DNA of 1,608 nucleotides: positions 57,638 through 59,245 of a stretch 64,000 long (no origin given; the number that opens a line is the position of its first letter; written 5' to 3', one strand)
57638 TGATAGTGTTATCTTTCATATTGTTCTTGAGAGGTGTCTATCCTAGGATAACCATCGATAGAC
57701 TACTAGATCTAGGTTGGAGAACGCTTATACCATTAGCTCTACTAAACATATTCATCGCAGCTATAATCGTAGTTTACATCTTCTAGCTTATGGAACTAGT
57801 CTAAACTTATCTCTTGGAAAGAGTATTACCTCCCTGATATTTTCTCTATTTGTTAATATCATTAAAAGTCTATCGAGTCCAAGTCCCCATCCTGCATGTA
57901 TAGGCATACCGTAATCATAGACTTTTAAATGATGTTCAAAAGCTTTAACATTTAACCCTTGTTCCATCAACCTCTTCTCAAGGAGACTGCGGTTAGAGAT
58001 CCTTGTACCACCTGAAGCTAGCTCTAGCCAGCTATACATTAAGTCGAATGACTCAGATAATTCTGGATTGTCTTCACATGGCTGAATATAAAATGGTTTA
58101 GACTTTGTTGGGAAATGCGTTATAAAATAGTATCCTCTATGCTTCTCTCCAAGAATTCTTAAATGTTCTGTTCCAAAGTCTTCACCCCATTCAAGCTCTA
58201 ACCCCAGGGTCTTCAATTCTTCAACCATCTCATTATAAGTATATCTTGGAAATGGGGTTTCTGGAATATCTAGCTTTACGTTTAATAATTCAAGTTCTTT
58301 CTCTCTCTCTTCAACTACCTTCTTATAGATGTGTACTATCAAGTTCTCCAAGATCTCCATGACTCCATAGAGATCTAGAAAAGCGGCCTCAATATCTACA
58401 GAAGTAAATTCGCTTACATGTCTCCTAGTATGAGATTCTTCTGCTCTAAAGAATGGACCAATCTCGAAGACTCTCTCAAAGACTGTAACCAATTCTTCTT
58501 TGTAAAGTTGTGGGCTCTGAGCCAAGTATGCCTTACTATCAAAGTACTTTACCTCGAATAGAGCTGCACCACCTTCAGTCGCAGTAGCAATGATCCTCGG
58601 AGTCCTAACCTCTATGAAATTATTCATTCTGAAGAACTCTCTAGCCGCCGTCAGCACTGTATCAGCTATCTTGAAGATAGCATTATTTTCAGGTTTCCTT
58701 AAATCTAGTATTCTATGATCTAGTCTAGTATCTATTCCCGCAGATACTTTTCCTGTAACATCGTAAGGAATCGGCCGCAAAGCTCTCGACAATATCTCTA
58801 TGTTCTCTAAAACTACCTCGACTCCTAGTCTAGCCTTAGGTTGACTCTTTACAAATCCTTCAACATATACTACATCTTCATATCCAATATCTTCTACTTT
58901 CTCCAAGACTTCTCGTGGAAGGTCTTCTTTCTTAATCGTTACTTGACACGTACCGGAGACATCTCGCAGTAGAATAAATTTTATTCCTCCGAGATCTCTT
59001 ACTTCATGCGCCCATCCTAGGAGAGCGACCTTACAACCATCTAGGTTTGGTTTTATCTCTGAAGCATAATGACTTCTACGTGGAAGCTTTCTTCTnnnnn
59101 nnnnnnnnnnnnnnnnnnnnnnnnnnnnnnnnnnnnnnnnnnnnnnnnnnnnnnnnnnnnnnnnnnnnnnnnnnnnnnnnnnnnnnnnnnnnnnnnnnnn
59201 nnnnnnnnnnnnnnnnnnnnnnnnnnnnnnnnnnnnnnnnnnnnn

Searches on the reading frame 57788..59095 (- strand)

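Call 28: search_protein_families(library=pfam, max_evalue=0.01, proteins=[window:57788-59095:-])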
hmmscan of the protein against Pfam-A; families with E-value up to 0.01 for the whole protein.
window:57788-59095:- (435 aa): 3 families
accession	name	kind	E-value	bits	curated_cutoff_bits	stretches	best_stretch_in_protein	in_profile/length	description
PF00152.25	tRNA-synt_2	-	2.3e-88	296.6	25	1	122-429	3-307/308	tRNA synthetases class II (D, K and N)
PF01336.31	tRNA_anti-codon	-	3.3e-11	43.4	27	1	23-102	1-75/75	OB-fold nucleic acid binding domain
PF01409.25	tRNA-synt_2d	-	0.00024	21.1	19.8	0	401-423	213-235/246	tRNA synthetases class II core domain (F)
